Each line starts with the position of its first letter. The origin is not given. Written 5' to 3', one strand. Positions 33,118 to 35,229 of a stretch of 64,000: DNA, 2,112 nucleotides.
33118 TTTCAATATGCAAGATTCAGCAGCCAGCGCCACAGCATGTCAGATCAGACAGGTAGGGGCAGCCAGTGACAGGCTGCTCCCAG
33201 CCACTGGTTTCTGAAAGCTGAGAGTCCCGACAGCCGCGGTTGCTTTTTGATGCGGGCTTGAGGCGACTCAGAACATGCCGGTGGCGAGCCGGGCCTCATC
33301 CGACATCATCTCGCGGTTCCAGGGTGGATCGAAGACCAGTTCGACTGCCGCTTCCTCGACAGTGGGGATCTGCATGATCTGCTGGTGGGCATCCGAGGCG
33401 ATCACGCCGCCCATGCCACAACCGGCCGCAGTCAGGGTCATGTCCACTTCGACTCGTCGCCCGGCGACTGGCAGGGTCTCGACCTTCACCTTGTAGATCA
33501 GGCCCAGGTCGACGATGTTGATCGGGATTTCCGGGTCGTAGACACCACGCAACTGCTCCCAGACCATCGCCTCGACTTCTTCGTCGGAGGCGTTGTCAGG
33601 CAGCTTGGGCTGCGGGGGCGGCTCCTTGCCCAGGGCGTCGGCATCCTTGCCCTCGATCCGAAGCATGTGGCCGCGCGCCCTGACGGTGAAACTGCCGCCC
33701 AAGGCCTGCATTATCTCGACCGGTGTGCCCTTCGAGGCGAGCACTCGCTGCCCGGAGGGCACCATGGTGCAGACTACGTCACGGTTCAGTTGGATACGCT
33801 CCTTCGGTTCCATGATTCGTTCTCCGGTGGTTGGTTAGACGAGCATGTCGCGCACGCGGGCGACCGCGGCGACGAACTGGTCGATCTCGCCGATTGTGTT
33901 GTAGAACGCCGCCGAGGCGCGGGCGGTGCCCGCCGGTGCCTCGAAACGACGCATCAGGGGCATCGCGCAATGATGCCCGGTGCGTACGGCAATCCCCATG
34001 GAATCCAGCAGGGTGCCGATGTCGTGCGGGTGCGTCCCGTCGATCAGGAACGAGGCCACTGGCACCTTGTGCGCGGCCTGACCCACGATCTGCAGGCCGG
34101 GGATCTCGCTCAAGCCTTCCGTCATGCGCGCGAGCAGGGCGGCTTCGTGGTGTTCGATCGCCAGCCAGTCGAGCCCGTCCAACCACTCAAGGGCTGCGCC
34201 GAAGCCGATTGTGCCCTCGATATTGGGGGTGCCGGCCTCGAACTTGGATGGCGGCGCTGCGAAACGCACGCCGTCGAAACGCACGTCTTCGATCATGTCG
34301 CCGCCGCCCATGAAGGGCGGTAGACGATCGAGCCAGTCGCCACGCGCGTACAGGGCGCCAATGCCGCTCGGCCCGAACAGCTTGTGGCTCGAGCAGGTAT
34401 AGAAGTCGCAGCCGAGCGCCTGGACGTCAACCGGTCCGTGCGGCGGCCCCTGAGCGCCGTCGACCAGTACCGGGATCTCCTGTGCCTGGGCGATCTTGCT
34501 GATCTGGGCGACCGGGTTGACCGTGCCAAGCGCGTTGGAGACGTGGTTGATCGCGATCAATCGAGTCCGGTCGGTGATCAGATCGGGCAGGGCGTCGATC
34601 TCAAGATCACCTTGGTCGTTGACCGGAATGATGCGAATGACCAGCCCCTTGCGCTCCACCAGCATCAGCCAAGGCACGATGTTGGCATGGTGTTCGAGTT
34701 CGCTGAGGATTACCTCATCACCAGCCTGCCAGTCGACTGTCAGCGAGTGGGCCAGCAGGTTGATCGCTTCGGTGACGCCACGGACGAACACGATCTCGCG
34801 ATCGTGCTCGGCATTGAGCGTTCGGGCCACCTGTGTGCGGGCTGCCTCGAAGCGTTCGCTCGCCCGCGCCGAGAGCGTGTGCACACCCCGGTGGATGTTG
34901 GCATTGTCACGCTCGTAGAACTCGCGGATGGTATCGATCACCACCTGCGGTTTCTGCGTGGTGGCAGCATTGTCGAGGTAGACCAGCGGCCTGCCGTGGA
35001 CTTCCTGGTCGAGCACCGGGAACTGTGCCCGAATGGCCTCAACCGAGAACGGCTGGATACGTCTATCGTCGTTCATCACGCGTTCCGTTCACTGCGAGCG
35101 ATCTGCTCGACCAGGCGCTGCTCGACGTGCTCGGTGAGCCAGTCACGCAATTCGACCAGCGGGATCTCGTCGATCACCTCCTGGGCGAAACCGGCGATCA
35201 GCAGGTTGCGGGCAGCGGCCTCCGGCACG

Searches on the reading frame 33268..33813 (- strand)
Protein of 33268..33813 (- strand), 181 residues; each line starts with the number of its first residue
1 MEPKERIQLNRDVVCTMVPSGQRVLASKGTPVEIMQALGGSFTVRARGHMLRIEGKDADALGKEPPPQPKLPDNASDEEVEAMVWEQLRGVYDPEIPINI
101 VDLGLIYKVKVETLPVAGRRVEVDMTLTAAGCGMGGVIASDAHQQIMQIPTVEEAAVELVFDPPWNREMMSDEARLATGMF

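Call 64: search_protein_families(library=pfam, proteins=[window:33268-33813:-], max_evalue=0.00001)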
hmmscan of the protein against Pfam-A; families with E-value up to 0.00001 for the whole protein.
window:33268-33813:- (181 aa): 1 family
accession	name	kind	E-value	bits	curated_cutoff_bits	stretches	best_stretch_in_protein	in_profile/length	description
PF01883.24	FeS_assembly_P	-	1.2e-15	57.9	23.5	1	81-157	1-73/73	Iron-sulfur cluster assembly protein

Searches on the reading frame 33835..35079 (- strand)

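Call 64: search_protein_families(library=pfam, proteins=[window:33835-35079:-], max_evalue=0.00001)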
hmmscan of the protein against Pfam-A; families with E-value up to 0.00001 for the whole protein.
window:33835-35079:- (414 aa): 2 families
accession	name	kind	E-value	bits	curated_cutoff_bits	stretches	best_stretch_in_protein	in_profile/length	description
PF00266.25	Aminotran_5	-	1.2e-136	456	21.5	1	33-402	1-371/371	Aminotransferase class-V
PF00155.27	Aminotran_1_2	-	3.3e-09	36.8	19.7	1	43-209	18-187/361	Aminotransferase class I and II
